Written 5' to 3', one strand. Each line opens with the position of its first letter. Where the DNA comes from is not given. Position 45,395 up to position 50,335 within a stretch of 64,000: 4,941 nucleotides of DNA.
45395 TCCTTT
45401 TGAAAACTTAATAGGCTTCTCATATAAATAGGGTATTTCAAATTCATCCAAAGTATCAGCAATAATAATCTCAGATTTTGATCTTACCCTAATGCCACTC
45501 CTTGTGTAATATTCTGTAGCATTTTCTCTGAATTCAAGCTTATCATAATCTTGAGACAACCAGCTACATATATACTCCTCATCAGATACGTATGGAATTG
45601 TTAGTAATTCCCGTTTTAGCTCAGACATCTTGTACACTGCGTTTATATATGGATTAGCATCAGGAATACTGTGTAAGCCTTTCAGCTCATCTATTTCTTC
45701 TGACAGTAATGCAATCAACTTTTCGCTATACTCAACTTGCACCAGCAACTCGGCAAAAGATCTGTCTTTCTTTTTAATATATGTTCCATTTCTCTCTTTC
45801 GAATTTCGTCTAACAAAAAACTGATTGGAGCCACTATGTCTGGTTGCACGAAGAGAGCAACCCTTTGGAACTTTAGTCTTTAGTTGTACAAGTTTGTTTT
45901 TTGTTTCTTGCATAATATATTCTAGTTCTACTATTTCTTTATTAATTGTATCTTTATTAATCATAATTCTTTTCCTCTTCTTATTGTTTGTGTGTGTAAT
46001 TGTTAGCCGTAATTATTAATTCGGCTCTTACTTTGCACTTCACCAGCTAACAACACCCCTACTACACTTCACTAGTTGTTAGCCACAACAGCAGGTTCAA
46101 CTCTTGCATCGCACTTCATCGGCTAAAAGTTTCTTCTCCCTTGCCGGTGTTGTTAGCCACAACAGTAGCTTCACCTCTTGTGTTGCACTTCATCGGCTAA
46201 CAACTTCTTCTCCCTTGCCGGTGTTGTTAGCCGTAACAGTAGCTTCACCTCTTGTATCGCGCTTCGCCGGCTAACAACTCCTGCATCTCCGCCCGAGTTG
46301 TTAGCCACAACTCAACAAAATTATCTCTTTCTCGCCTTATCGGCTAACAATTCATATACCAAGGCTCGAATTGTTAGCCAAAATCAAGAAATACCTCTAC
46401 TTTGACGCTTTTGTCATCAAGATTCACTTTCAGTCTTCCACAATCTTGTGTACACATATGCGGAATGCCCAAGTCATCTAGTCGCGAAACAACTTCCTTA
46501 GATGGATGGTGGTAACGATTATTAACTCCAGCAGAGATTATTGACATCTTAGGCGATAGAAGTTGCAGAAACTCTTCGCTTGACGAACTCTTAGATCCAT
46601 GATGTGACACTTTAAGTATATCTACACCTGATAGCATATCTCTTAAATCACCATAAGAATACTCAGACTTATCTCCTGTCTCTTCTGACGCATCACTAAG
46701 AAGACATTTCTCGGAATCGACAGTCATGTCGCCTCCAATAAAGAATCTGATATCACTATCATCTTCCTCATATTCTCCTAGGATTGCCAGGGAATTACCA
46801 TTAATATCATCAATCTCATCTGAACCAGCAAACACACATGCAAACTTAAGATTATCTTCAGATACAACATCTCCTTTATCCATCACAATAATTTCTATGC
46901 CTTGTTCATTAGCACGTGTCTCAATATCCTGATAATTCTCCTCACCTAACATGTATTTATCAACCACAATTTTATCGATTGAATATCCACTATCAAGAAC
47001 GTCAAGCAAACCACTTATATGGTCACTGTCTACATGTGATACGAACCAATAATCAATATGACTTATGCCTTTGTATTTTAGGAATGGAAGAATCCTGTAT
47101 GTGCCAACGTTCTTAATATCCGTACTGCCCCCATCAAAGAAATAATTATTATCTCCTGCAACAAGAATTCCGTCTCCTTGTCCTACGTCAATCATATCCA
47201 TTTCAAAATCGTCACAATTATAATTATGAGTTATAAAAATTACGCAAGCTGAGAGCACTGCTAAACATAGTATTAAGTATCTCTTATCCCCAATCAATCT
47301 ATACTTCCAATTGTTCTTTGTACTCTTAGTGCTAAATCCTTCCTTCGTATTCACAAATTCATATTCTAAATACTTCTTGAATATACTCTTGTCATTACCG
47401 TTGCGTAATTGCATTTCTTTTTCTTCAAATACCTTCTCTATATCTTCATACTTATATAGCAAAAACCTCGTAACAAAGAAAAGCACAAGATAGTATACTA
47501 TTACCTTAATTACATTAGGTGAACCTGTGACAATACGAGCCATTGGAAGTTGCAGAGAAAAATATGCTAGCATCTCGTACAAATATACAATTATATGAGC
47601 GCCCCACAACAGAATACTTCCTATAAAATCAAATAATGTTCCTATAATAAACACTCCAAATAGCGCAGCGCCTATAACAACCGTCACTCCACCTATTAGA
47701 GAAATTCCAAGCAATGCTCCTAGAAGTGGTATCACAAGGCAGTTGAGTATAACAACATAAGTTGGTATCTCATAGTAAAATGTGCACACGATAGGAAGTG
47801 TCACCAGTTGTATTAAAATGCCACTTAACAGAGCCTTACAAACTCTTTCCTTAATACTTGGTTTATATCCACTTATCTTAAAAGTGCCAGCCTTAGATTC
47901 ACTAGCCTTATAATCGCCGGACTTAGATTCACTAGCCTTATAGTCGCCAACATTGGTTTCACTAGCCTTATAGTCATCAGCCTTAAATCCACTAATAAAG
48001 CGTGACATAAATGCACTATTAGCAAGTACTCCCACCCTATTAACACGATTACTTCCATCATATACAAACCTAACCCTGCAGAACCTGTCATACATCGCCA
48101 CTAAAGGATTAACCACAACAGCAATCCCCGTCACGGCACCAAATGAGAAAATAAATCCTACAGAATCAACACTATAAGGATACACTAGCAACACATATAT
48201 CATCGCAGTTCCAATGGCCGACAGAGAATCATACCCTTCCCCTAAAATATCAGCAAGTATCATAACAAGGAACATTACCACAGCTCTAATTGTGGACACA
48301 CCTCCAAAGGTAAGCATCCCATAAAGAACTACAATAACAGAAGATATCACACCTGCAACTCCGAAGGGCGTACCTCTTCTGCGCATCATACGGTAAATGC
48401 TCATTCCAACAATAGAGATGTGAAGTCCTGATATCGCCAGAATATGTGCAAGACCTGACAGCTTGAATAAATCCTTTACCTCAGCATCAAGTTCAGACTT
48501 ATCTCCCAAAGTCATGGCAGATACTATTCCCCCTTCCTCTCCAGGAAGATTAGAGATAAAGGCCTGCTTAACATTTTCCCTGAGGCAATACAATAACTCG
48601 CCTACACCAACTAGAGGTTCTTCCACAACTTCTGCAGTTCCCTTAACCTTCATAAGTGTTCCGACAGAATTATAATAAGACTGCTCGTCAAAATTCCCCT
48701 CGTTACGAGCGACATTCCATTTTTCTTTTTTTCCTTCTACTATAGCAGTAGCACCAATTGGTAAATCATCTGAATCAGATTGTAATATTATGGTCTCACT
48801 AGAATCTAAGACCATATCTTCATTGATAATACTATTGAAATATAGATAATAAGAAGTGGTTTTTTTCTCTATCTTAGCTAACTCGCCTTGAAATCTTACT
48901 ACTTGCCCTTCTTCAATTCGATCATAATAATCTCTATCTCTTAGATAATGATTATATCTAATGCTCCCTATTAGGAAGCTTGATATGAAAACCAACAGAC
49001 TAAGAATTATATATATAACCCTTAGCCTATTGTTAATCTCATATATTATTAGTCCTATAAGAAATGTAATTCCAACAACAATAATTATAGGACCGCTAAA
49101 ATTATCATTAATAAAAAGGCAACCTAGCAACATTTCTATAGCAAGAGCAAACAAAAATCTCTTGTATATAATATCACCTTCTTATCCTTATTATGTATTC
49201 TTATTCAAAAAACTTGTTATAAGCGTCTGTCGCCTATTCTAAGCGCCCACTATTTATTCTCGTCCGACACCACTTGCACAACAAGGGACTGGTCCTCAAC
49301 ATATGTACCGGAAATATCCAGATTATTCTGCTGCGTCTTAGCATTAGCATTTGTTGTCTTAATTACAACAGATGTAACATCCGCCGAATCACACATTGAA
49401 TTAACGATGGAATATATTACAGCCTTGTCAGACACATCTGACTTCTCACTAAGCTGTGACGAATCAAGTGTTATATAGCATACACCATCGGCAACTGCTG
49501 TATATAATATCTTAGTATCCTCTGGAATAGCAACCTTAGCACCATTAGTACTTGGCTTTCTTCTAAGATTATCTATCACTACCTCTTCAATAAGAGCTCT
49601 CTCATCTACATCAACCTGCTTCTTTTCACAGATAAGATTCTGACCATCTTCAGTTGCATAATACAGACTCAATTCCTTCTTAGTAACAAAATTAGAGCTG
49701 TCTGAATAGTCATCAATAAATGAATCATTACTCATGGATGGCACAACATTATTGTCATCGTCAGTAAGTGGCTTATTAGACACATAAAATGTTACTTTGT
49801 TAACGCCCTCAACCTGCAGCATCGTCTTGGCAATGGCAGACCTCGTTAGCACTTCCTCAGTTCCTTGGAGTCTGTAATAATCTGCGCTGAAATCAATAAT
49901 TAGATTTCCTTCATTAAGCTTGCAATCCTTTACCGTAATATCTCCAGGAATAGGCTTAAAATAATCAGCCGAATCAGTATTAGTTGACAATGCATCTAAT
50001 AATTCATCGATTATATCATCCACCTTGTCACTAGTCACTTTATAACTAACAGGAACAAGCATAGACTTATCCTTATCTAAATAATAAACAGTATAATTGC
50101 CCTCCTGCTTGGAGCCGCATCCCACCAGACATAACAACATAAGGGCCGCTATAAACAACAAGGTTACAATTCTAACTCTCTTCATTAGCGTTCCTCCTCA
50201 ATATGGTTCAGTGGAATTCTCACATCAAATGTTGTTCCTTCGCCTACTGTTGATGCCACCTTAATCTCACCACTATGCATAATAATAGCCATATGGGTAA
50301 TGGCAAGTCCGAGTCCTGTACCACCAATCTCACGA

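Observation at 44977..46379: Lone nuclease-like gene embedded in a phased array of 15 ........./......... sites: architecture I cannot assign to any described element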

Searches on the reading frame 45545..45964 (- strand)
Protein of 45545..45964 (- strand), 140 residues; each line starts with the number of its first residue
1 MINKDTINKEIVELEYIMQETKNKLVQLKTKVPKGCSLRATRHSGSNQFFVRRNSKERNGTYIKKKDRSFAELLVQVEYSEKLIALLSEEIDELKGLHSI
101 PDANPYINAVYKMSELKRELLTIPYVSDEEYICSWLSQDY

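Call 54: predict_structure(alignment_id=A2)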
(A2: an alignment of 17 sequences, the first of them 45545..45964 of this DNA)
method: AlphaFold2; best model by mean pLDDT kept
length: 140 residues; sequences in the alignment: 17
mean_pLDDT: 88.2   pTM: 0.66
mean pLDDT of the five models: 88.2, 85.2, 85.2, 85.0, 83.2
residues with pLDDT >= 90: 68; 70-90: 67; 50-70: 5; < 50: 0
segments of 3 or more residues with pLDDT < 50: none
pLDDT, mean of each block of 10 residues (from residue 1): 85 97 95 89 90 84 90 94 96 91 77 88 78 83
secondary structure, 60 per line:
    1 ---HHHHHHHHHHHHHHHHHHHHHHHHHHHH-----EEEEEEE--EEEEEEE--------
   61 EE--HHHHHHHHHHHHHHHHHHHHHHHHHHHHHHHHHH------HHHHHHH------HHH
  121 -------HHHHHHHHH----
elements in order: H4-31 E37-43 E46-52 H65-98 H105-111 H128-136

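Call 59: fold_search(model_id=the predicted structure, library=pdb)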
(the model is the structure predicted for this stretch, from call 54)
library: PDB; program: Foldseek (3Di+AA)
matches with E <= 10: 194; with E <= 0.001: 0
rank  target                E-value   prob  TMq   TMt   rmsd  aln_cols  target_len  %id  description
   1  6qum_G                1.8e-01  0.33  0.29  0.22  12.2       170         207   14  Thermus thermophilus V/A-type ATPase/synthase, rotational state 1 (released 2019-08-28)
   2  6vq6_H                1.9e-01  0.41  0.37  0.27  13.7       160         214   17  Mammalian V-ATPase from rat brain - composite model of rotational state 1 bound to ADP and SidK (built from focused re (released 2020-03-18)
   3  6r0y_G                1.9e-01  0.30  0.29  0.22  12.9       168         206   15  Thermus thermophilus V/A-type ATPase/synthase, rotational state 3 (released 2019-08-28)
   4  7vai_G                2.6e-01  0.28  0.29  0.22  11.9       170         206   13  V1EG of V/A-ATPase from Thermus thermophilus, state1-1 (released 2022-07-13)
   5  6xby_H                2.6e-01  0.15  0.24  0.18  14.3       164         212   15  Cryo-EM structure of V-ATPase from bovine brain, state 2 (released 2020-08-19)
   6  9bra_7                2.8e-01  0.20  0.28  0.20  16.6       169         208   16  Intact V-ATPase State 2 and synaptophysin complex in mouse brain isolated synaptic vesicles (released 2024-06-19)
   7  4rnd_A                2.9e-01  0.15  0.25  0.20  13.9       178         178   12  Crystal Structure of the subunit DF-assembly of the eukaryotic V-ATPase. (released 2014-12-10)
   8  3vr6_G                3.3e-01  0.25  0.29  0.25  12.7       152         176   14  Crystal structure of AMP-PNP bound Enterococcus hirae V1-ATPase [bV1] (released 2013-01-16)
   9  6r0z_G                3.3e-01  0.21  0.28  0.22  12.8       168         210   15  Thermus thermophilus V/A-type ATPase/synthase, rotational state 1L (released 2019-08-28)
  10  3j9t_M                3.8e-01  0.21  0.31  0.23  14.1       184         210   13  Yeast V-ATPase state 1 (released 2015-05-13)
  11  6wlz_G                4.0e-01  0.10  0.22  0.15  14.0       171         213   18  The V1 region of human V-ATPase in state 1 (focused refinement) (released 2020-11-11)
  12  9brq_7                4.5e-01  0.30  0.38  0.27  13.8       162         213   16  Intact V-ATPase State 3 and synaptophysin complex in mouse brain isolated synaptic vesicles (released 2024-06-19)
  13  9b8p_H                4.5e-01  0.15  0.21  0.15  12.7       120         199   17  Synaptic Vesicle V-ATPase with synaptophysin and SidK, State 3, V1 (released 2024-07-03)
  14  7uzj_H                4.8e-01  0.14  0.21  0.15  12.3       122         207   16  Rat Kidney V1 complex with SidK and NCOA7B, State 1 (released 2023-11-22)
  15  5knb_G                5.5e-01  0.18  0.28  0.25  12.4       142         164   15  Crystal structure of the 2 ADP-bound V1 complex (released 2016-11-02)
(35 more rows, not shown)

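Call 72: search_protein_representatives(alignment_id=A2)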
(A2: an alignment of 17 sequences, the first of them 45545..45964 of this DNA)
Query: 17 sequences, 140 profile positions. Proteins with E-value up to 0.001 (for the whole library): 1865; up to 1e-10: 516; up to 1e-30: 7. The best 150 are listed.
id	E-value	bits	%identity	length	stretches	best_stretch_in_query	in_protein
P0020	1.7e-48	180.1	-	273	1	1-140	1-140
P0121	5.3e-43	162.4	-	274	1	1-140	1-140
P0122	5.3e-42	159.1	-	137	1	1-136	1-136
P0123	4.6e-41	156.1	-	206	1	6-140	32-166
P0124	4.7e-39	149.6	-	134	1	2-133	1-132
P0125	9.5e-38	145.3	-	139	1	1-137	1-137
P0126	8.8e-34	132.5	-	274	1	1-140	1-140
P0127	1.3e-30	122.2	-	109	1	1-108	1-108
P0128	9.3e-28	113.0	-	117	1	1-117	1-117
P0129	5.6e-27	110.4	-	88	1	1-84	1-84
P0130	7.3e-25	103.6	-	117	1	15-117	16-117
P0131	7.3e-25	103.6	-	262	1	7-140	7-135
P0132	1.0e-24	103.1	-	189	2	1-71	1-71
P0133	3.1e-24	101.5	-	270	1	1-140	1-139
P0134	9.9e-23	96.7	-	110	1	1-104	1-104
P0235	3.5e-15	72.2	-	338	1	37-136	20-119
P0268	1.9e-14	69.8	-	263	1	1-140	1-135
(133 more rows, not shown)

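Call 73: find_encoding_contigs(protein=P0268, flank=2500, max_places=3)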
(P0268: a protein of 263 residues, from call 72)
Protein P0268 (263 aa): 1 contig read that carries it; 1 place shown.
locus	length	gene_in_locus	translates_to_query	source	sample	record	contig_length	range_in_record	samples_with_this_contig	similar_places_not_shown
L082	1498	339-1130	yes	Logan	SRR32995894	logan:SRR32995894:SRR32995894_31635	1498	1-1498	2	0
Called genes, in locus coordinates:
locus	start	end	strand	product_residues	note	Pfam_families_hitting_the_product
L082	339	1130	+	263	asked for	-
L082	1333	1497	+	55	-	?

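Call 74: find_encoding_contigs(protein=P0235, flank=2500, max_places=3)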
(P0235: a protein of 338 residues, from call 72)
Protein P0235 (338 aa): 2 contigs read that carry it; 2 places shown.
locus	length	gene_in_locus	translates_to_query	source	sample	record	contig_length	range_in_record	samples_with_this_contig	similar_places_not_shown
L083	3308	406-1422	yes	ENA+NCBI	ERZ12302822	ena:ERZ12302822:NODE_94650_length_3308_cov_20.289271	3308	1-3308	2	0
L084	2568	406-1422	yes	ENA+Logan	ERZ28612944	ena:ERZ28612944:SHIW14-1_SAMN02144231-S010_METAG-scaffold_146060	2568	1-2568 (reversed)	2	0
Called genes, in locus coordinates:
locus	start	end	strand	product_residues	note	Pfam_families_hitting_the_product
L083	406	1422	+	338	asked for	-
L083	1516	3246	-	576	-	PF01564:Spermine_synth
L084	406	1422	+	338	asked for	-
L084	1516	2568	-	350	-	?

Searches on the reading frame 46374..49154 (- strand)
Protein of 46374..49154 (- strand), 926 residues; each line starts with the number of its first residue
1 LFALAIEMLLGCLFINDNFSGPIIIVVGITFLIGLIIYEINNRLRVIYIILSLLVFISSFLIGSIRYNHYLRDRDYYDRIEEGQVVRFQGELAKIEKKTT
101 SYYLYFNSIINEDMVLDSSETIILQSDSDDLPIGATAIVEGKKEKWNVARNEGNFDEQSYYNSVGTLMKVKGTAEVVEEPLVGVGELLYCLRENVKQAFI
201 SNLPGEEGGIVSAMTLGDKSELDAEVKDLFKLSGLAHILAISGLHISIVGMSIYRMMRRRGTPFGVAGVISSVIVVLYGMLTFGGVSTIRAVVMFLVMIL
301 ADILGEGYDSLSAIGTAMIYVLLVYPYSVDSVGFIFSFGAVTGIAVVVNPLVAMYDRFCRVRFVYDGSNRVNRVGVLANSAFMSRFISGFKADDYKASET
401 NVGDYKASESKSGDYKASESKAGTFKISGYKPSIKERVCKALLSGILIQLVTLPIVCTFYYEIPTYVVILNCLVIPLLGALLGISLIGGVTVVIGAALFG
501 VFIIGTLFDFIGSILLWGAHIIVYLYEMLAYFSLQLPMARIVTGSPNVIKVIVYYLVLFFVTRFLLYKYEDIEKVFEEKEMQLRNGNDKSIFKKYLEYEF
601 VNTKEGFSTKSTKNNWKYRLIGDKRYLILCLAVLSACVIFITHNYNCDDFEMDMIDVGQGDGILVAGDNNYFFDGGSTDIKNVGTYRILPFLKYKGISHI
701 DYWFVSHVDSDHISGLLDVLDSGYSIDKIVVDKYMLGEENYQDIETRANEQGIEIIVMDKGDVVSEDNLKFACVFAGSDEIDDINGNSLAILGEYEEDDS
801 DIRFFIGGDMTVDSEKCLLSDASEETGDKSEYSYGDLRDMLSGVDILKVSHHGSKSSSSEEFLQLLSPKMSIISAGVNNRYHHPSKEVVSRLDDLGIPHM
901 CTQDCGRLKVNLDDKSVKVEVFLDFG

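Call 71: search_protein_families(library=pfam, proteins=[window:46374-49154:-], max_evalue=0.001)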
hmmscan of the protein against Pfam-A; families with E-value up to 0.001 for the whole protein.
window:46374-49154:- (926 aa): 3 families
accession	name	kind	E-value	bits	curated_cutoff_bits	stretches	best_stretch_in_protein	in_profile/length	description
PF03772.21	Competence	-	1.1e-39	136.9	23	2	214-355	1-145/270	Competence protein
PF13567.11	DUF4131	-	9.3e-09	35.6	31.6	1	22-166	7-153/165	Domain of unknown function (DUF4131)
PF00753.33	Lactamase_B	-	3e-05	24.5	22.7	1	658-740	4-84/196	Metallo-beta-lactamase superfamily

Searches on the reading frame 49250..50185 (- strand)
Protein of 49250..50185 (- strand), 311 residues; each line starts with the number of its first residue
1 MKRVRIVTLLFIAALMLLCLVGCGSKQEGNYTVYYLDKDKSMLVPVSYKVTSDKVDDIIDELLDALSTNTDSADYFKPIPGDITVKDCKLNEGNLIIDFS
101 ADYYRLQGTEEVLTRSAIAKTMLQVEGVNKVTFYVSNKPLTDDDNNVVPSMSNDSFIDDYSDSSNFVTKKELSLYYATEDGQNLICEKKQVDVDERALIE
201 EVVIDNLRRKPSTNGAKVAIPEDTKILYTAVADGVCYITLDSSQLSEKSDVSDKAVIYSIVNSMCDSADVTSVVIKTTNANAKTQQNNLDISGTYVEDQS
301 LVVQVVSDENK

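Call 71: search_protein_families(library=pfam, proteins=[window:49250-50185:-], max_evalue=0.001)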
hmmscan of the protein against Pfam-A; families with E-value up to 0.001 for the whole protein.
window:49250-50185:- (311 aa): 1 family
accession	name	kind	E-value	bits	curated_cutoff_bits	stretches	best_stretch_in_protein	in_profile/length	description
PF10646.14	Germane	-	9.9e-30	104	23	2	32-141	1-117/117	Sporulation and spore germination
